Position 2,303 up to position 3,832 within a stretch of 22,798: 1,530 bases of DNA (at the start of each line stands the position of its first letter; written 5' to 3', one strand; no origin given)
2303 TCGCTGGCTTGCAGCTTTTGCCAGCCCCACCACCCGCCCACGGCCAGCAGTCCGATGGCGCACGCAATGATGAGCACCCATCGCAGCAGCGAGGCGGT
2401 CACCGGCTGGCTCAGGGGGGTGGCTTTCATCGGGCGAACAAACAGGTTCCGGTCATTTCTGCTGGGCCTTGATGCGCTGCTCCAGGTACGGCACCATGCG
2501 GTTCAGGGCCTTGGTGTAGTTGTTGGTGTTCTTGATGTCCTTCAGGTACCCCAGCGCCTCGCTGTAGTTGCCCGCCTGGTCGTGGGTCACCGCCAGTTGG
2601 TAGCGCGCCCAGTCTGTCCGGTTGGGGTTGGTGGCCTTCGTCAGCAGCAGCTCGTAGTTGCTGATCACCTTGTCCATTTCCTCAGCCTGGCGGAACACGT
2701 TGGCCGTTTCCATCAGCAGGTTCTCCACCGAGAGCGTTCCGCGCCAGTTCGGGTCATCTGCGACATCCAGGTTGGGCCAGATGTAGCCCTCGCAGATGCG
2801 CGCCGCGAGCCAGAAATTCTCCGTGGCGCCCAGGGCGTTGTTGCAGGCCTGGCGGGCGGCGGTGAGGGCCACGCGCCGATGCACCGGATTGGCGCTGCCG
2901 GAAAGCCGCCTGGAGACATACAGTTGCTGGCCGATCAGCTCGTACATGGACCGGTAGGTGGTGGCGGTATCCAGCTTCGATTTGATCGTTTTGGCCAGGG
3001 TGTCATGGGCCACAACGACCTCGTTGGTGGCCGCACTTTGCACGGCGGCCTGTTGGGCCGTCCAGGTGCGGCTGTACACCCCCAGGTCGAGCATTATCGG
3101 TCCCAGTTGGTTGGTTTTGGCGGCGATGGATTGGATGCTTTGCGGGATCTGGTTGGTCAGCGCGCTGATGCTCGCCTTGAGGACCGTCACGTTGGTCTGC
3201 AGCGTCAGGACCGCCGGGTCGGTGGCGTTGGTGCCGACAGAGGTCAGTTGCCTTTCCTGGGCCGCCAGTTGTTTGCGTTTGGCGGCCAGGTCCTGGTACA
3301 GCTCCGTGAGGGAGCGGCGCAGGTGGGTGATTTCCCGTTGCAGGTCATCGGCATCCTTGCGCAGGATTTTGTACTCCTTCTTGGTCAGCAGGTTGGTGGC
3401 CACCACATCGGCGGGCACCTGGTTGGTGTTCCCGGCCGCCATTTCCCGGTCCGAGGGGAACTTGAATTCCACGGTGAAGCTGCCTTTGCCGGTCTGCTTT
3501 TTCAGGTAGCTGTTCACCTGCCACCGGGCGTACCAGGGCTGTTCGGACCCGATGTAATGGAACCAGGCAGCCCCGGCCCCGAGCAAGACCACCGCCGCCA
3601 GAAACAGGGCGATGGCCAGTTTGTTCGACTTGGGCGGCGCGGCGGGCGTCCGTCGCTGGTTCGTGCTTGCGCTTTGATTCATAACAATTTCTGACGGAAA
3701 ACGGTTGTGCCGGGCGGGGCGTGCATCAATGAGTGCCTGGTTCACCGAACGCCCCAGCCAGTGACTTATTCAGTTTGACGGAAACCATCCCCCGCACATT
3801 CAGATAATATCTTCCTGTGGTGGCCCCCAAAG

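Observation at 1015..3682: Tandem paralogous membrane-anchored coiled-coil proteins with heptad-spaced Thr-Asn motifs, encoded by GTTGGTC DNA repeats, followed by an Rrf2 regulator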

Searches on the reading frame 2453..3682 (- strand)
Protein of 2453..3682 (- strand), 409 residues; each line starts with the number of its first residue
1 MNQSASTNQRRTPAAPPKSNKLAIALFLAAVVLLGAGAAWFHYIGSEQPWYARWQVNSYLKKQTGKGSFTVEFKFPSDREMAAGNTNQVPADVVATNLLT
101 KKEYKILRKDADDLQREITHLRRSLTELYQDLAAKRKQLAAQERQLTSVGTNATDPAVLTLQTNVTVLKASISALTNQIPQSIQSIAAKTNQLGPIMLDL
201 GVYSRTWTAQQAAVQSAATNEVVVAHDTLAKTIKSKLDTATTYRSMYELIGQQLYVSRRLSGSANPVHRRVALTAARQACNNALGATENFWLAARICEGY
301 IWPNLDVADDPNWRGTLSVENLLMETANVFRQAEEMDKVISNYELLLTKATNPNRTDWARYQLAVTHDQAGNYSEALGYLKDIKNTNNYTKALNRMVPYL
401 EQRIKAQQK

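Call 3: search_protein_families(library=pfam, proteins=[window:2453-3682:-], max_evalue=1)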
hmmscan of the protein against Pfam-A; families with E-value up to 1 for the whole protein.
window:2453-3682:- (409 aa): 23 families
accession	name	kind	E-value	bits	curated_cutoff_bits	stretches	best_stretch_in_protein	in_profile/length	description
PF13424.12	TPR_12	-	0.0005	20.6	30.1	1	323-382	6-70/77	Tetratricopeptide repeat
PF13176.12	TPR_7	-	0.0042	17.5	27.9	0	361-381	3-23/36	Tetratricopeptide repeat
PF13166.12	AAA_13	-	0.0044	16.2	36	1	99-173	311-379/713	AAA domain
PF19220.6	Rod_CreS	-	0.0078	15.7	100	1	99-179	129-208/359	Crescentin, rod domain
PF20379.3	DUF6674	-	0.013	15.6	28.5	1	98-194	11-104/251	Family of unknown function (DUF6674)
PF05859.17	Mis12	-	0.02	15.1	25.7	1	89-191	89-197/231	Mis12 protein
PF25785.1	TPR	-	0.025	15.3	27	1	101-143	13-56/110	Nucleoprotein TPR-like domain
PF14362.11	DUF4407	-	0.026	14.2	31.3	1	84-193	123-221/297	Domain of unknown function (DUF4407)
PF07321.17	YscO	-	0.028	14.9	28.8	1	106-149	63-106/149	Type III secretion protein YscO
PF14559.12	TPR_19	-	0.029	15.1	25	1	352-386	21-54/68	Tetratricopeptide repeat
PF14853.12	Fis1_TPR_C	-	0.031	14.9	25.3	1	360-381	4-25/53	Fis1 C-terminal tetratricopeptide repeat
PF09718.15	Tape_meas_lam_C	-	0.05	14.1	23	1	145-196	24-75/76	Lambda phage tail tape-measure protein (Tape_meas_lam_C)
PF16331.10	TolA_bind_tri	-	0.059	13.9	30.1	1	100-144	30-74/76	TolA binding protein trimerisation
PF04880.18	NUDE_C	-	0.071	14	30.9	1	97-268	16-170/177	NUDE protein, C-terminal conserved region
PF19380.4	DUF5955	-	0.11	13.3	27.1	1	115-178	5-76/88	Family of unknown function (DUF5955)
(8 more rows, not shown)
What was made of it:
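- On CpoB/YbgF: PF16331 gives E = 0.059 and 13.9 bits against a 30.1 cut-off (call 3).
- Closest known: CpoB/YbgF. Same: B gives a weak TolA_bind_tri hit (E = 0.059, call 3).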

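Call 4: search_protein_families(library=ncbifam, proteins=[window:2453-3682:-], max_evalue=1)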
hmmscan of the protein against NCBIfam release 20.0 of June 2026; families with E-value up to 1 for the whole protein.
window:2453-3682:- (409 aa): 10 families
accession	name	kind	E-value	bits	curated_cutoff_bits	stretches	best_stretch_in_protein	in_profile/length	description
NF038350.1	taxis_HmpF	equivalog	0.00098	17.6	200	1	101-219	140-260/553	pilus motility taxis protein HmpF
NF045487.1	ASRP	equivalog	0.0016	17.1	300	1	101-190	354-442/593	archaea-specific SMC-related protein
TIGR02168.1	SMC_prok_B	equivalog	0.0029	15.4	567.35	1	100-199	894-992/1181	chromosome segregation protein SMC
TIGR02169.1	SMC_prok_A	equivalog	0.003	15.3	729.4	1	101-215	230-347/1165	chromosome segregation protein SMC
TIGR04523.1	Mplasa_alph_rch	subfamily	0.0036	15.3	270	1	101-189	453-543/745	helix-rich protein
TIGR00606.1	rad50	subfamily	0.011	13.4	453.75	1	112-201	740-823/1311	DNA repair protein Rad50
NF047362.1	CT392_fam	equivalog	0.057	12.3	160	1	80-188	78-188/383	CT392 family protein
NF009420.1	PRK12785.1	equivalog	0.059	13.2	197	1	6-46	4-44/161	flagellar basal body-associated protein FliL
NF052320.1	Cbp1_fam_LP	subfamily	0.42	10.1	90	1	103-192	103-187/286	Cbp1 family collagen-binding glycoprotein adhesin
NF041291.1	StbC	equivalog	0.77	10.1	100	0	102-174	42-114/122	plasmid stabilization protein StbC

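Call 9: find_homologous_proteins(query=window:2453-3682:-)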
Query window:2453-3682:- (409 aa): 18 proteins with E <= 0.001 among 8000 candidates.
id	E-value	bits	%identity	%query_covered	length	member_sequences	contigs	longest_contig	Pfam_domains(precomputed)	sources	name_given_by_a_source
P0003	9.6e-266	898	100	100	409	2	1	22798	-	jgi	jgi:tetratricopeptide (TPR) repeat protein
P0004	2.6e-98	348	46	100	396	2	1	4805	-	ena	-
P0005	5.9e-91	323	43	97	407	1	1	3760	-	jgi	jgi:hypothetical protein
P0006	6.1e-81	290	42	90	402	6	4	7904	-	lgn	-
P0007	2.1e-78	282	39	95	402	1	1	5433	-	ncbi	-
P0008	1.7e-70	256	40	90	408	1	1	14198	PF13176.13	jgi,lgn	jgi:hypothetical protein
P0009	2.1e-70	256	39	89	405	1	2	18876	-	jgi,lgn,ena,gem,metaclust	metaclust:\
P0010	6.5e-69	251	36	97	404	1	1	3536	-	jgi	jgi:gas vesicle protein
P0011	3.4e-64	235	39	84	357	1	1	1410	-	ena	-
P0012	1.9e-61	226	33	97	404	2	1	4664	-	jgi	jgi:hypothetical protein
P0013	2.2e-56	210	34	95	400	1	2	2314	PF13176.13,PF13181.13,PF07719.24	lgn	-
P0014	4.1e-47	179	32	74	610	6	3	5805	PF08614.17,PF27881.1,PF24161.2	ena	-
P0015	1.5e-44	171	34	76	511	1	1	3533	-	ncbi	-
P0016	3.2e-40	156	30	71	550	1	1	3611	PF25994.1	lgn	-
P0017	1.6e-38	151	31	71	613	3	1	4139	PF08614.17,PF27881.1,PF24161.2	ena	-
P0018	6.4e-36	142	35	70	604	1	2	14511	PF27881.1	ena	-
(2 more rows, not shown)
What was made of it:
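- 2453..3682 (-): Gene B: 409-aa member of the B-type subfamily (~400 aa) of the TM-hairpin-TPR family. NCBI calls an alternative GTG start at 3745 (430 aa). Homologs P0004-P0013 are 33-46% identical over 84-100% of the query (call 9).
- Closest known: Hairpin domains of periplasmic adaptor. Same: P0016 carries a precomputed PF25994 hit (call 9).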

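Call 12: find_encoding_contigs(protein=P0009, flank=8000, max_places=3)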
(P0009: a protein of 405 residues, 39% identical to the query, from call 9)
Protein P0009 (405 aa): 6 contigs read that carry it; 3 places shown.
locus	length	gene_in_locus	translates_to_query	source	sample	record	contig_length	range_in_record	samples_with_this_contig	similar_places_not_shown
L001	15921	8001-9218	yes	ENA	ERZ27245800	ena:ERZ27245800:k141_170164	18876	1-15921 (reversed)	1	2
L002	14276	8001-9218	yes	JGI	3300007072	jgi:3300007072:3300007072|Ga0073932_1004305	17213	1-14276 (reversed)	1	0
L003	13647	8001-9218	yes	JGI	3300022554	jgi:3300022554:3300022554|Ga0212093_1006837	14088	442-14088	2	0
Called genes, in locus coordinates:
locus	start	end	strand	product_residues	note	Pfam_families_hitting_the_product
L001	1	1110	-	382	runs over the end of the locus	PF21016:RlmN_N, PF04055:Radical_SAM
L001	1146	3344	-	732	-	PF11897:DUF3417, PF00343:Phosphorylase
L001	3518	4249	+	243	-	PF27149:YdjY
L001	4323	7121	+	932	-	PF18961:DUF5703_N, PF13385:Laminin_G_3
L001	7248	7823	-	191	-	PF13801:Metal_resist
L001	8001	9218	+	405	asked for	-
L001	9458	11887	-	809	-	PF18582:HZS_alpha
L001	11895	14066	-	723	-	PF08206:OB_RNB, PF17876:CSD2, PF00773:RNB, PF00575:S1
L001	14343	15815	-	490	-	-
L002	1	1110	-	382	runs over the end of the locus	PF21016:RlmN_N, PF04055:Radical_SAM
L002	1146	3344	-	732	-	PF11897:DUF3417, PF00343:Phosphorylase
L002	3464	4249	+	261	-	PF27149:YdjY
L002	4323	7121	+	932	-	PF18961:DUF5703_N, PF13385:Laminin_G_3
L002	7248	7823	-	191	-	PF13801:Metal_resist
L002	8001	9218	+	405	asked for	-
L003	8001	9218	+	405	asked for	-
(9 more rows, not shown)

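Call 13: find_encoding_contigs(protein=P0008, flank=7000, max_places=2)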
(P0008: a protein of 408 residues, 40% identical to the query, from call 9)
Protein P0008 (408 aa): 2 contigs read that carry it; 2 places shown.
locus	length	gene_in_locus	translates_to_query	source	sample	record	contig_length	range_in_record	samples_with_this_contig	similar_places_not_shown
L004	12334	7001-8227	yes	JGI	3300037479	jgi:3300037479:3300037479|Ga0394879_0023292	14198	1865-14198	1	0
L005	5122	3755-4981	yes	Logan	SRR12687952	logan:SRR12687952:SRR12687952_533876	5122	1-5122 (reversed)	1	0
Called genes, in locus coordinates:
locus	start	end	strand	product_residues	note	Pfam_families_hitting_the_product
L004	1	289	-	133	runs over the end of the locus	PF04120:Iron_permease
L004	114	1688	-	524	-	PF00155:Aminotran_1_2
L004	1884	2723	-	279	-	PF04909:Amidohydro_2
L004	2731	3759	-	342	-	PF08240:ADH_N, PF00107:ADH_zinc_N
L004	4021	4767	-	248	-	PF00149:Metallophos, PF12850:Metallophos_2 (faint)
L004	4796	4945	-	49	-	-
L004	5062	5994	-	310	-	PF00248:Aldo_ket_red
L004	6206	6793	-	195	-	PF13801:Metal_resist, PF07813:LTXXQ (weak)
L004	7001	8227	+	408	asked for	PF13176:TPR_7 (faint)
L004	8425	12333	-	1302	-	?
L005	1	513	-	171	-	?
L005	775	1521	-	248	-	PF00149:Metallophos, PF12850:Metallophos_2 (faint)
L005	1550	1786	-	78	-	-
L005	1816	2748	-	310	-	PF00248:Aldo_ket_red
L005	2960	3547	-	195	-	PF13801:Metal_resist, PF07813:LTXXQ (weak)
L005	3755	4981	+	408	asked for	PF13176:TPR_7 (faint)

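Call 14: find_encoding_contigs(protein=P0018, flank=7000, max_places=2)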
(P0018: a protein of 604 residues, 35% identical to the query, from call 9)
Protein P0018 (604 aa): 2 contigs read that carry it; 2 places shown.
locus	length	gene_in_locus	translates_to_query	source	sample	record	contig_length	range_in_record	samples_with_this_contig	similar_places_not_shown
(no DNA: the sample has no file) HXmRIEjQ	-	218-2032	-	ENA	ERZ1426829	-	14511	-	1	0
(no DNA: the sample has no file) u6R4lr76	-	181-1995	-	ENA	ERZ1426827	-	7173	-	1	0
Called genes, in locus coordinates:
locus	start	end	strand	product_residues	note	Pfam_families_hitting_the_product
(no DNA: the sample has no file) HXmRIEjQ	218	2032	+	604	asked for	PF27881:CRWN_N (weak)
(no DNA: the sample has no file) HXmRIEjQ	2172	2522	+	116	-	PF02922:CBM_48, PF16561:AMPK1_CBM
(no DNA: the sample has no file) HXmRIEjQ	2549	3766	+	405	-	PF13091:PLDc_2, PF00614:PLDc (faint), PF13091:PLDc_2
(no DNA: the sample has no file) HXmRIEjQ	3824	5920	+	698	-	PF00082:Peptidase_S8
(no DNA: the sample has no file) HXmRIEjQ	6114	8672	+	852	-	PF18582:HZS_alpha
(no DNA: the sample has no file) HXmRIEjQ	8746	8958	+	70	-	-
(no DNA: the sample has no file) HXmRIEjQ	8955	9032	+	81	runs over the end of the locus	PF07927:HicA_toxin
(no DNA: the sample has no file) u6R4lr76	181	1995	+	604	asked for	PF27881:CRWN_N (weak)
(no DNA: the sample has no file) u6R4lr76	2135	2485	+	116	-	PF02922:CBM_48, PF16561:AMPK1_CBM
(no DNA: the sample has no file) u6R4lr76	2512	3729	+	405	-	PF13091:PLDc_2, PF00614:PLDc (faint), PF13091:PLDc_2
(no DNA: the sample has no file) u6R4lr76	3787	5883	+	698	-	PF00082:Peptidase_S8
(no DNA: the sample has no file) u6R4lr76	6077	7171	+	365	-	?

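Call 43: predict_structure(alignment_id=A3)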
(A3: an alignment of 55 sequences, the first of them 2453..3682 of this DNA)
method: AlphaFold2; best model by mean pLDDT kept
length: 409 residues; sequences in the alignment: 55
mean_pLDDT: 90.5   pTM: 0.72
mean pLDDT of the five models: 90.5, 90.2, 89.4, 88.8, 88.8
residues with pLDDT >= 90: 315; 70-90: 48; 50-70: 42; < 50: 4
segments of 3 or more residues with pLDDT < 50: 1-4
pLDDT, mean of each block of 10 residues (from residue 1): 50 62 94 93 77 97 98 93 72 62 89 95 97 98 95 90 97 98 98 94 83 65 92 97 98 98 93 97 98 98 93 80 97 97 96 95 98 98 96 96 97
secondary structure, 60 per line:
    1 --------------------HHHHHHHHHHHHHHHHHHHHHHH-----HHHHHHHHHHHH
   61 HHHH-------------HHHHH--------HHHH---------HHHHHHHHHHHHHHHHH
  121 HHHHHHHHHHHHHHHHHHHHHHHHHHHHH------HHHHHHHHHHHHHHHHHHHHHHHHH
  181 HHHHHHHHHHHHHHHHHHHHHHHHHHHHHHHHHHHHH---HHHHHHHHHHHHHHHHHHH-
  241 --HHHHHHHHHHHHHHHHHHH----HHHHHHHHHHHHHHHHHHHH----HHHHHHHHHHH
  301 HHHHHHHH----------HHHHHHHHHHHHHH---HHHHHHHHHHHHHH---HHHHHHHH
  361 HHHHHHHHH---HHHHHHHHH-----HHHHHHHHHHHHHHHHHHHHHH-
elements in order: H21-43 H49-64 H78-82 H91-94 H104-149 H156-217 H221-239 H243-261 H266-285 H290-308 H319-332 H336-349 H353-369 H373-381 H387-408
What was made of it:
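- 3554..3622 (-): B: N-terminal transmembrane helix (aa 21-43), a probable uncleaved signal anchor. AF2 helix H21-43 (call 43).
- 3032..3373 (-): B: antiparallel helical hairpin. Arm 1 is aa 104-149 and arm 2 is aa 156-217. AF2 model, mean pLDDT 90.5, pTM 0.72 (call 43).
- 3218..3235 (-): B: hairpin tip loop G-T-N-A-T-D (aa 150-155). It carries the most widely conserved TN of the B-type subfamily. Loop in the AF2 model (call 43).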

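Call 46: fold_search(model_id=the predicted structure, library=pdb)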
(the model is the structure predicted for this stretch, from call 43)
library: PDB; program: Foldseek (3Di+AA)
matches with E <= 10: 765; with E <= 0.001: 0
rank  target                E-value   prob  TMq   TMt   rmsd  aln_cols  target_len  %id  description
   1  7dkh_A                6.3e-03  0.99  0.20  0.10  22.4       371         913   14  Crystal structure of the Ctr9/Paf1/Cdc73/Rtf1 quaternary complex (released 2021-11-24)
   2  8zht_B                8.9e-03  1.00  0.28  0.58   5.6       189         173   13  Structure of PpiD-YfgM complex (released 2025-02-12)
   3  8fbj                  1.4e-02  0.89  0.15  0.19  21.1       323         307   14  Improving the secretion of designed protein assemblies through negative design of cryptic transmembrane domains (released 2023-03-22)
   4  8bbe_D                1.5e-02  1.00  0.27  0.18  20.8       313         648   12  Structure of the IFT-A complex; IFT-A2 module (released 2022-12-21)
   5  4wnd_A                1.8e-02  1.00  0.25  0.30  20.8       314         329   12  Crystal structure of the TPR domain of LGN in complex with Frmpd4/Preso1 at 1.5 Angstrom resolution (released 2015-09-16)
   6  3edt_D                2.1e-02  1.00  0.27  0.41   7.4       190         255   14  Crystal structure of the mutated S328N hKLC2 TPR domain (released 2009-02-10)
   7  7rdr_A                2.1e-02  0.97  0.23  0.21  28.4       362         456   12  Circular tandem repeat protein with novel repeat topology and enhanced subunit contact surfaces (released 2021-09-01)
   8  3edt_B                2.3e-02  1.00  0.29  0.43   7.6       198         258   14  Crystal structure of the mutated S328N hKLC2 TPR domain (released 2009-02-10)
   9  7y4i_A                2.9e-02  0.66  0.15  0.08  26.8       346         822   13  Crystal structure of SPINDLY in complex with GDP (released 2022-12-07)
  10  3edt_H                3.8e-02  1.00  0.28  0.42   7.4       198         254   15  Crystal structure of the mutated S328N hKLC2 TPR domain (released 2009-02-10)
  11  4u1d_A                3.8e-02  0.97  0.24  0.22  24.9       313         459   12  Structure of the PCI domain of translation initiation factor eIF3a (released 2014-09-10)
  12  8re8_A                4.0e-02  1.00  0.29  0.28   5.8       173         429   16  Aspartyl/Asparaginyl beta-hydroxylase (AspH) R688Q variant in complex with Mn, (3R)-methyl-2-oxoglutarate and a Factor (released 2024-12-18)
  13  5fjy_A                4.0e-02  1.00  0.29  0.42  12.1       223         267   13  Crystal structure of mouse kinesin light chain 2 (residues 161-480) (released 2016-02-24)
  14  5a7d_D                4.0e-02  0.97  0.23  0.27  23.4       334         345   14  Tetrameric assembly of LGN with Inscuteable (released 2016-08-03)
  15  4g2v_A                4.2e-02  0.97  0.23  0.28  22.3       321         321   14  Structure complex of LGN binding with FRMPD1 (released 2013-01-23)
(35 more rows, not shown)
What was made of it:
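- For the B model, Foldseek ranks it second (TMt 0.58, call 46).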

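Call 47: search_protein_families(library=pfam, alignment_id=A3, max_evalue=0.01)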
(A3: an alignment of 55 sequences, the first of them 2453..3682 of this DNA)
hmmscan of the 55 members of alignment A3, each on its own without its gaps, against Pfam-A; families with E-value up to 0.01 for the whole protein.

A. member 1, window:2453-3682:- (409 aa): 4 families
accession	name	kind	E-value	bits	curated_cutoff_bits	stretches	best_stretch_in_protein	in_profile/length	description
PF13424.12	TPR_12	-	0.0005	20.6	30.1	1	323-382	6-70/77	Tetratricopeptide repeat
PF13176.12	TPR_7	-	0.0042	17.5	27.9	0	361-381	3-23/36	Tetratricopeptide repeat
PF13166.12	AAA_13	-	0.0044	16.2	36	1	99-173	311-379/713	AAA domain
PF19220.6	Rod_CreS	-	0.0078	15.7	100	0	99-179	129-208/359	Crescentin, rod domain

B. families by the number of members that match (of 55 scanned): 37 families (the first 25 are shown)
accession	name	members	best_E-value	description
PF13176.12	TPR_7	11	1.8e-06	Tetratricopeptide repeat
PF09976.15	TPR_21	11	0.00045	Tetratricopeptide repeat-like domain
PF14559.12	TPR_19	10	0.00067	Tetratricopeptide repeat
PF13428.12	TPR_14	9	6.7e-05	Tetratricopeptide repeat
PF08614.16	ATG16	7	1.3e-05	Autophagy protein 16 (ATG16)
PF13174.12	TPR_6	6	8e-08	Tetratricopeptide repeat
PF06818.20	Fez1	6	0.00045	Fez1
PF07719.23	TPR_2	5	9.1e-06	Tetratricopeptide repeat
PF00515.34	TPR_1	5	0.00027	Tetratricopeptide repeat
PF19220.6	Rod_CreS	4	0.00011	Crescentin, rod domain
PF13424.12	TPR_12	4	0.0005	Tetratricopeptide repeat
PF13181.12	TPR_8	2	1.4e-05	Tetratricopeptide repeat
PF10473.14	CENP-F_leu_zip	2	7.9e-05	Leucine-rich repeats of kinetochore protein Cenp-F/LEK1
PF14362.11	DUF4407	2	0.00057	Domain of unknown function (DUF4407)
PF12761.13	End3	2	0.0015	Actin cytoskeleton-regulatory complex protein END3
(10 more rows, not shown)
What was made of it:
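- PF09976 (TPR_21) gives sub-threshold hits in 11 of 55 members (call 47).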
